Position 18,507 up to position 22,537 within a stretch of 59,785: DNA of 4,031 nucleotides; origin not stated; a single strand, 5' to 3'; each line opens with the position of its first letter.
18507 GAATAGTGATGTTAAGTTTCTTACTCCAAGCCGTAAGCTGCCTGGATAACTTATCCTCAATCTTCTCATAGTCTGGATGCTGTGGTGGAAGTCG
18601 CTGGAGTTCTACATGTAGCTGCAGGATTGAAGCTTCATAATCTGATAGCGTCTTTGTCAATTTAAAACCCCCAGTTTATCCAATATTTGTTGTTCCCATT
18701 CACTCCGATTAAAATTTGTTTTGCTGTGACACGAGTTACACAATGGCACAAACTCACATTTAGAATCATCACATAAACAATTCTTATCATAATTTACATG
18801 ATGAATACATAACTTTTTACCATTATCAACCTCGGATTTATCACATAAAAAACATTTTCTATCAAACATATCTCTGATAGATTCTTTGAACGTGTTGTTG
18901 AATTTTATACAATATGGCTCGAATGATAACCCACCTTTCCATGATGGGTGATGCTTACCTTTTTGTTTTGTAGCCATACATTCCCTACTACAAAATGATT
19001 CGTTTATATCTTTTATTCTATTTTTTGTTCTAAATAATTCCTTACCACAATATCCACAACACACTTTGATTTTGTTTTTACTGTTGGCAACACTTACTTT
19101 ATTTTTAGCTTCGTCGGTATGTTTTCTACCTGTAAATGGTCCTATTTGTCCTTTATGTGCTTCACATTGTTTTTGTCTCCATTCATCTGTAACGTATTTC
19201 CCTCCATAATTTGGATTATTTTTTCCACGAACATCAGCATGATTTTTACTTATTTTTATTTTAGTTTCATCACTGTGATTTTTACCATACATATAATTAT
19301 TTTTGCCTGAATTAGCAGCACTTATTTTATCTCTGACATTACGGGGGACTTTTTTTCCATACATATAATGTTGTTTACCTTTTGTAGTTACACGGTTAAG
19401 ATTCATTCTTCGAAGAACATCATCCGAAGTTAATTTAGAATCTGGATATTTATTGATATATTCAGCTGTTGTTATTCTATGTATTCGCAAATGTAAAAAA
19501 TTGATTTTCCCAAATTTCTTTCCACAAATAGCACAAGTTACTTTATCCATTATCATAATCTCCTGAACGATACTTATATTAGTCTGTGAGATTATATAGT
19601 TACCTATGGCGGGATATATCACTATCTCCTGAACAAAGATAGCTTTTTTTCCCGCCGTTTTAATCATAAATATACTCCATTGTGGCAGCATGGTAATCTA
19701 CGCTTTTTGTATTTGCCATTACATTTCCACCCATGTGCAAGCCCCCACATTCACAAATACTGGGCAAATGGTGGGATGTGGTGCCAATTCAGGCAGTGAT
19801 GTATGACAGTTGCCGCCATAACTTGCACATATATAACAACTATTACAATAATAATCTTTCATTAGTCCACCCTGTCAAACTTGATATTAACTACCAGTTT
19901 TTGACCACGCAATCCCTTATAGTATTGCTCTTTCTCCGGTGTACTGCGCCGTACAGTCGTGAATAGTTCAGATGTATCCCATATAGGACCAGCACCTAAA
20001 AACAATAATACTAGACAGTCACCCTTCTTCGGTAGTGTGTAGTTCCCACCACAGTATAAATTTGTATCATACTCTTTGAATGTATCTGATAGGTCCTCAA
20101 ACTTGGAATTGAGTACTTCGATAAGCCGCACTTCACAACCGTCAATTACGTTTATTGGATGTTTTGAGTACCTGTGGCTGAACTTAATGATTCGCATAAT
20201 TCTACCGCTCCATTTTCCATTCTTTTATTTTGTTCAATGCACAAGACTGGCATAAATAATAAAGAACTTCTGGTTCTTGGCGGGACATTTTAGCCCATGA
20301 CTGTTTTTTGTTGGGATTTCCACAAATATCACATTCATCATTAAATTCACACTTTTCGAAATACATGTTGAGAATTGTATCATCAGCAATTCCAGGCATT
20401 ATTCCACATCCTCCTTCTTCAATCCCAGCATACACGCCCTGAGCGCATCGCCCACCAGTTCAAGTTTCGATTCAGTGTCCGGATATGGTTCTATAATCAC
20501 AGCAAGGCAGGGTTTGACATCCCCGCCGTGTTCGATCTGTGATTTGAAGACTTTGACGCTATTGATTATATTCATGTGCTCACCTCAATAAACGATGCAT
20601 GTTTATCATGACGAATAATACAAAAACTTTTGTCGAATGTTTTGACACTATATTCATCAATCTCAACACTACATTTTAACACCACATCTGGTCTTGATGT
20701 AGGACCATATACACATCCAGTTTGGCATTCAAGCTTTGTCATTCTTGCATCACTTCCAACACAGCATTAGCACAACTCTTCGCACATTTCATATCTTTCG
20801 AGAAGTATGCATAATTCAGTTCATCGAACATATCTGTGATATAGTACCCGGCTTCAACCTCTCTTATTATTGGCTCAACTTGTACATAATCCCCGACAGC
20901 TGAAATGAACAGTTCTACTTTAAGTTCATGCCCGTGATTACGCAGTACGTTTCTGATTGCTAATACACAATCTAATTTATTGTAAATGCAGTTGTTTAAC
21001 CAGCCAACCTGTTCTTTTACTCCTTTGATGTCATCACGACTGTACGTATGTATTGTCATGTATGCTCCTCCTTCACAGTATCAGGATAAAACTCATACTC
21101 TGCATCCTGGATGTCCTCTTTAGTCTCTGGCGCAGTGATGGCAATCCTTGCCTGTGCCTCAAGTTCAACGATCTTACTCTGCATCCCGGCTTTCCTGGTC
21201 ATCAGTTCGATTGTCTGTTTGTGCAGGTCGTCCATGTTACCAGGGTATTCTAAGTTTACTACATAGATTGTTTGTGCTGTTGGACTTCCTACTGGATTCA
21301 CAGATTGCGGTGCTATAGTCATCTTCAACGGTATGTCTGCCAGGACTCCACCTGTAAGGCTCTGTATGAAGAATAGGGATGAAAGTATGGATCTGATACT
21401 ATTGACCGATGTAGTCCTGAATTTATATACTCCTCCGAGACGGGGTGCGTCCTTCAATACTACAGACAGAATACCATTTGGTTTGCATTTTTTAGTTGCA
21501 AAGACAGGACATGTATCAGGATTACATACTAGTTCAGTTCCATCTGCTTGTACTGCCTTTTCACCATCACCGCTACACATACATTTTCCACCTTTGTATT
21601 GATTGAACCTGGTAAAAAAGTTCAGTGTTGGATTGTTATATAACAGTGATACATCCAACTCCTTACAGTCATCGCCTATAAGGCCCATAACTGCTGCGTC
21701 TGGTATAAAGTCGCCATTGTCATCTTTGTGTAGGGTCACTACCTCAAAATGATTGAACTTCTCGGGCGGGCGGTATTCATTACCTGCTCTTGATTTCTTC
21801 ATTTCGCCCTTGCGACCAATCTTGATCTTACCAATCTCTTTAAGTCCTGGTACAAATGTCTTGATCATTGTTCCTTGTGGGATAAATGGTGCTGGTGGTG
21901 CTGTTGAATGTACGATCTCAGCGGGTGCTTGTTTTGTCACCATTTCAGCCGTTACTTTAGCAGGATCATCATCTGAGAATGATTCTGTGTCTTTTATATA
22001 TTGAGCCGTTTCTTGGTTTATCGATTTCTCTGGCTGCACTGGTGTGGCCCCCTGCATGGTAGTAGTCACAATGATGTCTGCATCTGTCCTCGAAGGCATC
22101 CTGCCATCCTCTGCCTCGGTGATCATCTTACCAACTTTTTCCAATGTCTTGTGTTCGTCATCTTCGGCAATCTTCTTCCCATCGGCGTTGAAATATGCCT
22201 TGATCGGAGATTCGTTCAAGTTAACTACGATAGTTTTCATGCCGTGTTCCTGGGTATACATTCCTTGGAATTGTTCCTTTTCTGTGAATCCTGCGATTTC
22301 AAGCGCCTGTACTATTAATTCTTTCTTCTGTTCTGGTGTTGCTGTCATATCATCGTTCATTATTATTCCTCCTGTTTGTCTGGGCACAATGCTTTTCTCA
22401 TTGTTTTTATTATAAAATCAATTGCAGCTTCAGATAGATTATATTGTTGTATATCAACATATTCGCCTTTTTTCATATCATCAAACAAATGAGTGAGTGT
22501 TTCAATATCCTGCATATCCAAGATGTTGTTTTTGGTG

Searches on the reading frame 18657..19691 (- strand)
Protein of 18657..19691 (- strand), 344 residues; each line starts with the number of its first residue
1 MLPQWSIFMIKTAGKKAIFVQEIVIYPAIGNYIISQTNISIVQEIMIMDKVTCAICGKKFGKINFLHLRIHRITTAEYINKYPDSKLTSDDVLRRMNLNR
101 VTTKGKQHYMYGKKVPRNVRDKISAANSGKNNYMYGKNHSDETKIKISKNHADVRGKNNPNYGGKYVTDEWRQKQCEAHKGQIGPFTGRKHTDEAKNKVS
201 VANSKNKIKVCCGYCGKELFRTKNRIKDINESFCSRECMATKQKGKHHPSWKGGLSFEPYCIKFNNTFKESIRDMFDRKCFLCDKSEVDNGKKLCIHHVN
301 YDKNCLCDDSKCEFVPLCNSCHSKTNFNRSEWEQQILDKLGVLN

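Call 11: search_protein_families(library=phrogs, proteins=[window:18657-19691:-], max_evalue=0.00001)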
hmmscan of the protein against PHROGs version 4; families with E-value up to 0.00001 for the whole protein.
window:18657-19691:- (344 aa): 0 families

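Call 13: search_protein_families(library=pfam, proteins=[window:18657-19691:-], max_evalue=0.001)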
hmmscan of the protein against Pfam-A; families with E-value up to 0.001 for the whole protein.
window:18657-19691:- (344 aa): 2 families
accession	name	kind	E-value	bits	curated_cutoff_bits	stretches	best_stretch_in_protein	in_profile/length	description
PF07460.16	NUMOD3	-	9.2e-21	73.9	20.4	2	119-148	8-37/37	NUMOD3 motif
PF05443.17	ROS_MUCR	-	0.00029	21.3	25.4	0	46-82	60-96/123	ROS/MUCR transcriptional regulator protein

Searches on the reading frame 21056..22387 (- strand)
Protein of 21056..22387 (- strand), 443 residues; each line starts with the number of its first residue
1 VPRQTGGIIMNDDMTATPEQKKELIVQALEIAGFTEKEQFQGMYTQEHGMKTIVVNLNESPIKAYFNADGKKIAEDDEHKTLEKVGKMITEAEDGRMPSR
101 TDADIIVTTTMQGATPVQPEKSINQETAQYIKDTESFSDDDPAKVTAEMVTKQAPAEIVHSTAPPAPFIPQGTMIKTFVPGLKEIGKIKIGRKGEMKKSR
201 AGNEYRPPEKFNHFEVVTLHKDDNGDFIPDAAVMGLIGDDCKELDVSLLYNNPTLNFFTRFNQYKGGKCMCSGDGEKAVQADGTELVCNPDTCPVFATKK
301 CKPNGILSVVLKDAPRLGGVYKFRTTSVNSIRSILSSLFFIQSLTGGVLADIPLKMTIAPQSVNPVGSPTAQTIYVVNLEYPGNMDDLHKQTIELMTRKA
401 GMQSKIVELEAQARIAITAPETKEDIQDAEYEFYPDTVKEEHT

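Call 11: search_protein_families(library=phrogs, proteins=[window:21056-22387:-], max_evalue=0.00001)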
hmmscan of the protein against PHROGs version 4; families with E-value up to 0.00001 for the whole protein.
window:21056-22387:- (443 aa): 0 families

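Call 13: search_protein_families(library=pfam, proteins=[window:21056-22387:-], max_evalue=0.001)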
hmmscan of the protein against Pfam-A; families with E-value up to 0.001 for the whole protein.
window:21056-22387:- (443 aa): 1 family
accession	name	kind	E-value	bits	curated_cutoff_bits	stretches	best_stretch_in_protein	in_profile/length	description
PF18897.5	Gp3-like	-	2.2e-39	135.8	23.6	1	185-380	1-189/191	Recombination directionality factor-like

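Call 14: find_related_loci(query=window:21056-22387:-, collection=viral_contigs, flank=10000)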
Query window:21056-22387:- (443 aa) in viral_contigs; peptide patterns used: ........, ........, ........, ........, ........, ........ (x = any residue, [..] = any of these).
9 stretches matched a pattern; 3 encode a relative of the query (tblastn E <= 1e-3); 3 distinct loci.
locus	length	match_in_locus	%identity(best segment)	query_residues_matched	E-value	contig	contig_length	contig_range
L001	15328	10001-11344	77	7-439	0e+0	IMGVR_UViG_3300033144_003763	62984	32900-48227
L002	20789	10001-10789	61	172-435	7e-106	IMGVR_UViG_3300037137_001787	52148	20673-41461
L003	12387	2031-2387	63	1-120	3e-40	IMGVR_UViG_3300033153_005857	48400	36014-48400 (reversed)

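Call 27: find_related_loci(query=A1, collection=metagenome_contigs, flank=6000)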
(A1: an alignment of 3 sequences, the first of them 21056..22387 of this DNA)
Query A1 (443 aa) in metagenome_contigs; peptide patterns used: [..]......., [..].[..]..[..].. (x = any residue, [..] = any of these).
600 stretches matched a pattern (row limit reached: there are more); 23 encode a relative of the query (tblastn E <= 1e-3); 23 distinct loci.
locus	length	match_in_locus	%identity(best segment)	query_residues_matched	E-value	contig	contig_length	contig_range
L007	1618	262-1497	56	12-436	9e-162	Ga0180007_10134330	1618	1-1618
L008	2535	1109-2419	52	11-437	4e-145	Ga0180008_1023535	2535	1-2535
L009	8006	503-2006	53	17-438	2e-132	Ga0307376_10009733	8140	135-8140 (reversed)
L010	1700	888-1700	58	148-423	6e-112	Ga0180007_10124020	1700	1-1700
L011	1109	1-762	58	186-435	5e-106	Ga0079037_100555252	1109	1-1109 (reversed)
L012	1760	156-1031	54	157-439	5e-102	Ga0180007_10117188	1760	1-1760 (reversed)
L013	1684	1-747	56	190-439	6e-101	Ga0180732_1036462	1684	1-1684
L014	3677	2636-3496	55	155-440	7e-88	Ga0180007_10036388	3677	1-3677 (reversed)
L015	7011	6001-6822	39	175-436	3e-54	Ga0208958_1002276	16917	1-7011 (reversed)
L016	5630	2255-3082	40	170-436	3e-53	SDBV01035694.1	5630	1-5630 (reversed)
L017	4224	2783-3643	37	174-437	1e-51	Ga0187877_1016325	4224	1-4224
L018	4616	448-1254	40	174-443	5e-51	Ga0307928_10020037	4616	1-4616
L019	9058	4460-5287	40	170-436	2e-49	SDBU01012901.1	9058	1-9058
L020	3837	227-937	42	175-392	1e-47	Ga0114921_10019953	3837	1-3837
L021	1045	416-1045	45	7-220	4e-46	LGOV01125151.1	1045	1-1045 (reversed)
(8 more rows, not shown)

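Call 38: find_related_loci(query=A1, collection=genome_contigs, flank=8000)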
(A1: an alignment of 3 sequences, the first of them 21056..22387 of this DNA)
Query A1 (443 aa) in genome_contigs; peptide patterns used: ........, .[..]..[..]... (x = any residue, [..] = any of these).
360 stretches matched a pattern; 1 encode a relative of the query (tblastn E <= 1e-3); 1 distinct loci.
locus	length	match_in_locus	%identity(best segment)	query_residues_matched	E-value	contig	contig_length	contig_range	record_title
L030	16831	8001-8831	59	164-441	2e-112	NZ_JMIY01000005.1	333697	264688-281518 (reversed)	Candidatus Methanoperedens nitroreducens strain ANME-2d ANME2D_Contig_5.5, whole genome shotgun sequence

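Call 44: find_homologous_proteins(query=window:21056-22387:-, max_evalue=1e-30)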
Query window:21056-22387:- (443 aa): 418 proteins with E <= 1e-30 among 7094 candidates; the best 120 are listed.
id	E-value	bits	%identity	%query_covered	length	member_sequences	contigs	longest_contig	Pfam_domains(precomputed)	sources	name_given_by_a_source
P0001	1.9e-286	968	100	97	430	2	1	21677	PF18897.6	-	-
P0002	2.0e-252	855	89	97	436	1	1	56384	PF18897.6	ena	-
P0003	1.5e-240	816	85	98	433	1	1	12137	PF18897.6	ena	-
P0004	2.1e-239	813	85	97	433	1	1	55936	PF18897.6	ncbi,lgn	-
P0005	2.8e-238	809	85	98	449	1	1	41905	PF18897.6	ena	-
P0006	3.5e-230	782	84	98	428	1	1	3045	PF18897.6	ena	-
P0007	2.3e-229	780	82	96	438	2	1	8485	PF18897.6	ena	-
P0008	5.3e-227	772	81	98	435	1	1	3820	PF18897.6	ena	-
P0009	4.1e-224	762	80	98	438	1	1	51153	PF18897.6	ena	-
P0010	2.5e-216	737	78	98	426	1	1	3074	PF18897.6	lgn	-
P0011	3.7e-215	733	77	96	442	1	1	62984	PF18897.6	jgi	-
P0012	1.1e-211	721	78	98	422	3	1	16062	PF18897.6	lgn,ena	-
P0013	7.0e-207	705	75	98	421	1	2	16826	PF18897.6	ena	-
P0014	6.1e-201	686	74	98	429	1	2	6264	PF18897.6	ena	-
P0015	1.6e-198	678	75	98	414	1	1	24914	PF18897.6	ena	-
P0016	1.9e-193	661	73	98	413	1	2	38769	PF18897.6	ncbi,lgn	-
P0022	1.3e-170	586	63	96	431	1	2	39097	PF18897.6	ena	-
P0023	7.0e-170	584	65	96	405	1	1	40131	PF18897.6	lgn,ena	-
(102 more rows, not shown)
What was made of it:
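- One homologue is named from a Methanosarcinaceae MAG (call 44).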

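Call 45: find_encoding_contigs(protein=P0002, flank=6000, max_places=1)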
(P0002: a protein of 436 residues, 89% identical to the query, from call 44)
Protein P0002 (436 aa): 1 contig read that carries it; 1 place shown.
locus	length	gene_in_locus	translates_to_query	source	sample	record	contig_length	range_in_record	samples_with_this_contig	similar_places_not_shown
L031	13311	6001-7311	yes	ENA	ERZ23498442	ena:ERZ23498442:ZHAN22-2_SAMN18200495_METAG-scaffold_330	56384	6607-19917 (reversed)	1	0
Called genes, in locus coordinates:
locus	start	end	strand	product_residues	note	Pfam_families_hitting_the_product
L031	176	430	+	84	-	-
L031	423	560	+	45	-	-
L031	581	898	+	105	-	-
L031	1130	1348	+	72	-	-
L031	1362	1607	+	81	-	-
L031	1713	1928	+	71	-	-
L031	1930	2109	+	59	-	-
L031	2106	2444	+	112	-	-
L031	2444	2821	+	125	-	-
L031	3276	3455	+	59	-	-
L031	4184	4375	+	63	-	-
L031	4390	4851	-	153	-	-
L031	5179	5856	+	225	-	-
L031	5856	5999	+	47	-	-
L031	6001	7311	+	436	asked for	PF18897:Gp3-like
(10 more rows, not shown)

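Call 46: find_encoding_contigs(protein=P0004, flank=6000, max_places=1)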
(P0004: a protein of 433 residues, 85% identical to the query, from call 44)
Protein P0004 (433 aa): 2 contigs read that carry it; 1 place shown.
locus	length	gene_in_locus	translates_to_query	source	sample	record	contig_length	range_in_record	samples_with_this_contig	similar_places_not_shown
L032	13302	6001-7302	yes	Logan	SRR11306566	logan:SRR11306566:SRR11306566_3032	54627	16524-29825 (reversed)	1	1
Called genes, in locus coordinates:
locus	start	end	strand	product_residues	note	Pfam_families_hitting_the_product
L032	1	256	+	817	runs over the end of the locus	PF01935:DUF87 (weak), PF12846:AAA_10 (faint)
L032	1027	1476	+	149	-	PF18847:LPD29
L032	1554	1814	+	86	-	-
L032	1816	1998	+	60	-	-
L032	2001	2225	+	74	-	-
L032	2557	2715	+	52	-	-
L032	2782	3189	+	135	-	-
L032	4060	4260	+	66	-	-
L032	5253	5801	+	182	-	-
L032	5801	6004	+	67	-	-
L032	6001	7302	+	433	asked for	PF18897:Gp3-like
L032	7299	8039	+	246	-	PF13482:RNase_H_2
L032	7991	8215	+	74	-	-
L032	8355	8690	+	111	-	-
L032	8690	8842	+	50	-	-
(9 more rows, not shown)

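Call 47: find_encoding_contigs(protein=P0005, flank=6000, max_places=1)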
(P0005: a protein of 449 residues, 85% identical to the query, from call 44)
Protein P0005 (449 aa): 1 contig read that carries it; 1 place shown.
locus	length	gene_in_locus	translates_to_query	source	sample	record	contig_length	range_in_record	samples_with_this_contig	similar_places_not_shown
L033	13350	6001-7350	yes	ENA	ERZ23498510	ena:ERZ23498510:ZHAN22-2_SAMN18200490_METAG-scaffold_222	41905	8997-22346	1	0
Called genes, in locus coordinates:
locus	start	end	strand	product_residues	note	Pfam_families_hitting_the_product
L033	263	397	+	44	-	-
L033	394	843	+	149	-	-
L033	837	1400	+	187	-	-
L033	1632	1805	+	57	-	-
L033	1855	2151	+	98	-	-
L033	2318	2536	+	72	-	-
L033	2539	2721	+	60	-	-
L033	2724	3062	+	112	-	-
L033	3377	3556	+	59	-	-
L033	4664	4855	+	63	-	-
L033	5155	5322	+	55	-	-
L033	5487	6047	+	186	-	-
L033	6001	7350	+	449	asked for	PF18897:Gp3-like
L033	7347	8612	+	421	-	PF02463:SMC_N (faint), PF13476:AAA_23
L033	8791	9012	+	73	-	-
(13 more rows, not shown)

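Call 48: find_encoding_contigs(protein=P0009, flank=6000, max_places=1)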
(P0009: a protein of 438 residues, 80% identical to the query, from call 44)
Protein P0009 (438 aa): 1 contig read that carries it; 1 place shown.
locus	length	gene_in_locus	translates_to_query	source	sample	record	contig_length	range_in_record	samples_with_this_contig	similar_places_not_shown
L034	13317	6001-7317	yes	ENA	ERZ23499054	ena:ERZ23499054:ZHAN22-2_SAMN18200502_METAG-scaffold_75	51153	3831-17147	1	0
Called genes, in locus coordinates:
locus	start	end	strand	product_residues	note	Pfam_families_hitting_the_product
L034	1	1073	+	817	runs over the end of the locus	PF12846:AAA_10 (faint)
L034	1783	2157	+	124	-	-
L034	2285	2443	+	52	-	-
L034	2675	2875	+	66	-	-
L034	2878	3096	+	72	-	-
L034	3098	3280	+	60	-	-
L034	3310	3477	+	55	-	-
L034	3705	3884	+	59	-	-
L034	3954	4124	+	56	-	-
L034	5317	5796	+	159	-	-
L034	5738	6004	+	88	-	-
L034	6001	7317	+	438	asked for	PF18897:Gp3-like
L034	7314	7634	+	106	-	-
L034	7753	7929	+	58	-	-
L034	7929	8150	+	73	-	-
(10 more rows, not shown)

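Call 49: find_encoding_contigs(protein=P0016, flank=6000, max_places=1)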
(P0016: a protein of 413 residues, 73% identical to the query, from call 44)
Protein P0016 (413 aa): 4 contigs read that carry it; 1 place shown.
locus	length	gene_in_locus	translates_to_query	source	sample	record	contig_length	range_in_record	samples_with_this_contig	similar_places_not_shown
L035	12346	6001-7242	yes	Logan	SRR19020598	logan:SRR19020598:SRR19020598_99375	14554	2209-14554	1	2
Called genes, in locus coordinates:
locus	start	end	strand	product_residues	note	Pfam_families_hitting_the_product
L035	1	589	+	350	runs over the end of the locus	-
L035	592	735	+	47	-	-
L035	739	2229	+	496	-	PF24032:YQBQ (weak)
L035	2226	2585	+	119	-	-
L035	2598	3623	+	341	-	PF16075:DUF4815 (faint)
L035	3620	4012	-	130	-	-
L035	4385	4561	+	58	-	-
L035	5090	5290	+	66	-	-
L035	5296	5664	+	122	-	-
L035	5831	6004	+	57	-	-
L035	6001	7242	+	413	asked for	PF18897:Gp3-like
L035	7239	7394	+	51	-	-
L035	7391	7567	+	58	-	-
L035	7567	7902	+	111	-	-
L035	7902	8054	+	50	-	-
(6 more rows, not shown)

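Call 50: find_encoding_contigs(protein=P0022, flank=6000, max_places=1)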
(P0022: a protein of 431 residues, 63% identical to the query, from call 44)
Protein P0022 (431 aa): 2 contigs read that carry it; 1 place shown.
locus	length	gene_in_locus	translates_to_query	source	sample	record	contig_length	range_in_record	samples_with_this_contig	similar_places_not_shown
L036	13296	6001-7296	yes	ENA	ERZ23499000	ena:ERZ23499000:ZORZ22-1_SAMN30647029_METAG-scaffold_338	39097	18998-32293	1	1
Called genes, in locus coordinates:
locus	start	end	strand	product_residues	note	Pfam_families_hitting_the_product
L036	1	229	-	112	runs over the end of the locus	-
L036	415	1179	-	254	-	-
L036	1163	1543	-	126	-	-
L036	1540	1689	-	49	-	-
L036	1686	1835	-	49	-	-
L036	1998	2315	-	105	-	-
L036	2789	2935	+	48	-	-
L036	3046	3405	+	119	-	PF22253:DUF6948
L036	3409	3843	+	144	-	-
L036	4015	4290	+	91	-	-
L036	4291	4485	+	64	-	-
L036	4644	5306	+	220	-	-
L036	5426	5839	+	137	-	-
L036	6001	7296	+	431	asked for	PF18897:Gp3-like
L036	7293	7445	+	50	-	-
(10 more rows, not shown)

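Call 51: find_encoding_contigs(protein=P0023, flank=6000, max_places=1)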
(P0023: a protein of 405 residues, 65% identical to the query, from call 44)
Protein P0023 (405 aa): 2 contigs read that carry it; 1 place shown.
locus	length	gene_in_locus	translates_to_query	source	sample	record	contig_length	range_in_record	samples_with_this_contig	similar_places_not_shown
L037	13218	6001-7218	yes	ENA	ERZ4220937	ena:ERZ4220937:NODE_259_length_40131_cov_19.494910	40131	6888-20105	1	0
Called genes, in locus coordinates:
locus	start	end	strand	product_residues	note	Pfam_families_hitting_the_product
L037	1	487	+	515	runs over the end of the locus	-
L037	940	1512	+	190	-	-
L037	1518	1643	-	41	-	-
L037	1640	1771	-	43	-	-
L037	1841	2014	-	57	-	-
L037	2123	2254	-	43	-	-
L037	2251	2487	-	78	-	-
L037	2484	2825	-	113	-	-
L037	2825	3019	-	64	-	-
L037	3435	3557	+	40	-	-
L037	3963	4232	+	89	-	-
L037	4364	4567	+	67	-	-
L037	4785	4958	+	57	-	-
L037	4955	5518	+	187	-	-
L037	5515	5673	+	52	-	-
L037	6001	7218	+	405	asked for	PF18897:Gp3-like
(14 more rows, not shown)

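Call 52: find_encoding_contigs(protein=P0015, flank=6000, max_places=1)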
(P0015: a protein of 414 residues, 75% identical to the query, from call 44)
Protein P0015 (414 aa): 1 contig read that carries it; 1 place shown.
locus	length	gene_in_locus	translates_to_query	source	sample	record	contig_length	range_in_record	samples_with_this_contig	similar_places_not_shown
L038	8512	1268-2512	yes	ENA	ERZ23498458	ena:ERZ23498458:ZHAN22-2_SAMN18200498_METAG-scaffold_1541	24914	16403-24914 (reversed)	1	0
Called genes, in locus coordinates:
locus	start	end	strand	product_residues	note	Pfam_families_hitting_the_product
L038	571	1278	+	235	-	-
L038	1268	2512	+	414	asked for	PF18897:Gp3-like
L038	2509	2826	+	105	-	-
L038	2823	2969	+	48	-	-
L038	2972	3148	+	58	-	-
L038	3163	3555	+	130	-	-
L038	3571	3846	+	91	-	-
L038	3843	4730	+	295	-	-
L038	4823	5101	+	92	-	-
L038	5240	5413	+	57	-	-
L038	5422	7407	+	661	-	PF17207:MCM_OB, PF00493:MCM, PF17855:MCM_lid, PF21120: (weak)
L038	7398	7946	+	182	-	-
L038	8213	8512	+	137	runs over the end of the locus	-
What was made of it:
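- Relatives encode MCM helicases (calls 45, 48, 52).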

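Call 57: find_encoding_contigs(protein=P0003, flank=6000, max_places=1)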
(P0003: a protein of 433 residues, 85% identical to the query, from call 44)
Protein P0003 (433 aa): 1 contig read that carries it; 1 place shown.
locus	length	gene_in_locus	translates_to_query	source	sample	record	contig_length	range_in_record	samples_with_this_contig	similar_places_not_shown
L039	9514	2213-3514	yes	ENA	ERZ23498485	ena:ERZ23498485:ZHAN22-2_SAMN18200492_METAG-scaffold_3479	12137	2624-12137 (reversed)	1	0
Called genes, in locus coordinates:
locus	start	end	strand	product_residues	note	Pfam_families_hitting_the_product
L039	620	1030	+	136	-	-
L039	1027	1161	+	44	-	-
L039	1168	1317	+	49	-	-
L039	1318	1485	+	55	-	-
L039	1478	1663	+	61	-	-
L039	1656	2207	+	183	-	-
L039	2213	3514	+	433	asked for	PF18897:Gp3-like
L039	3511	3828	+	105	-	-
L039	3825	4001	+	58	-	-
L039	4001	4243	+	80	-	-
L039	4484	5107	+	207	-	-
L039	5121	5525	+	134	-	-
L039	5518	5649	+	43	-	-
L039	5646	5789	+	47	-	-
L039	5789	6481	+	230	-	-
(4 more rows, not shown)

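Call 58: find_encoding_contigs(protein=P0007, flank=6000, max_places=1)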
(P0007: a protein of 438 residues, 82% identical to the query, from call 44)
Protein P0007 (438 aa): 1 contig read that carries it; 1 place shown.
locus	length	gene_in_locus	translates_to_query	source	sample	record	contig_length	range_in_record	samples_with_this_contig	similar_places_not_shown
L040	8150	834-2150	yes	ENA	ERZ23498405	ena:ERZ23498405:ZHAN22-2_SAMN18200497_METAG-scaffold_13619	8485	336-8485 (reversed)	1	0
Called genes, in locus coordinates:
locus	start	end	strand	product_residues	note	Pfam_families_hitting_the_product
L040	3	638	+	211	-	?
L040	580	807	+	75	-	-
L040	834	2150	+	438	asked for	PF18897:Gp3-like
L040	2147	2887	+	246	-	PF13482:RNase_H_2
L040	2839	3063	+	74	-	-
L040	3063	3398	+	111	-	-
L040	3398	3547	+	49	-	-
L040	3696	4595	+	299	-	-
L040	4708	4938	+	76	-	-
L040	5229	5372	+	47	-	-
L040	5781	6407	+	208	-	PF25164:CoiA_N, PF06054:CoiA_nuc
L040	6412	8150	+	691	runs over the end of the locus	?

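Call 59: find_encoding_contigs(protein=P0012, flank=6000, max_places=1)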
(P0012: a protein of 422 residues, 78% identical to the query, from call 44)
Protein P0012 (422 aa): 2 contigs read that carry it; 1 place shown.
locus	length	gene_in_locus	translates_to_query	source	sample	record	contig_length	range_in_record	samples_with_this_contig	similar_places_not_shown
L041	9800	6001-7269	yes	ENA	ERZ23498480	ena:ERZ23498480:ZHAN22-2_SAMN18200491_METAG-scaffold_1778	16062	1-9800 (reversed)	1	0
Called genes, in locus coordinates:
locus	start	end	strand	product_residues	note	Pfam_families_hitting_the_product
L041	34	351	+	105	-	-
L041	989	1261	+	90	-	-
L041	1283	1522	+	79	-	-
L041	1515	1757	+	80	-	-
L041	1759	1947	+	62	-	-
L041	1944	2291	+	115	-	-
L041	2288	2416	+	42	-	-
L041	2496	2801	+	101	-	-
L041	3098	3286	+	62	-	-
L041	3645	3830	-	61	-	-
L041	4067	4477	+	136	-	-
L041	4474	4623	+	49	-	-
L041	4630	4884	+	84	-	-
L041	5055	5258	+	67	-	-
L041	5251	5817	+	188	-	-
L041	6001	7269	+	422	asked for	PF18897:Gp3-like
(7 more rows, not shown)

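Call 60: find_encoding_contigs(protein=P0013, flank=6000, max_places=2)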
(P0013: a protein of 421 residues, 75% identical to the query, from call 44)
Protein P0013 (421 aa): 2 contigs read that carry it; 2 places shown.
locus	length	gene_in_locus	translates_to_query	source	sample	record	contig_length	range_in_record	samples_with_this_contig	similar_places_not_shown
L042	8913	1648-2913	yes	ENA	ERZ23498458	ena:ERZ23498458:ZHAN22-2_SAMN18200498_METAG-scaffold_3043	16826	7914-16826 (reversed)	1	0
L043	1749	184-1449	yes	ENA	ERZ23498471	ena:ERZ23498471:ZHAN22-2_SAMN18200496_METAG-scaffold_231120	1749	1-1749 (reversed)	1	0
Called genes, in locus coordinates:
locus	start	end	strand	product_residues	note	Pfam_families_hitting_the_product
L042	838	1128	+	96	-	-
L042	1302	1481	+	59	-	-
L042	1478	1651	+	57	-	-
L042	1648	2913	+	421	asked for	PF18897:Gp3-like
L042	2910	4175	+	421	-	PF02463:SMC_N (weak), PF13476:AAA_23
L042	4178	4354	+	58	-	-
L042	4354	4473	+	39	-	-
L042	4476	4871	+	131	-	-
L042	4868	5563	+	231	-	-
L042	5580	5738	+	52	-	-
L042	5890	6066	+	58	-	-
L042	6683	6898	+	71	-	-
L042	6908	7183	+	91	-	-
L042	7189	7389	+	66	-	-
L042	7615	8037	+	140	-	-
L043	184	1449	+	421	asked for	PF18897:Gp3-like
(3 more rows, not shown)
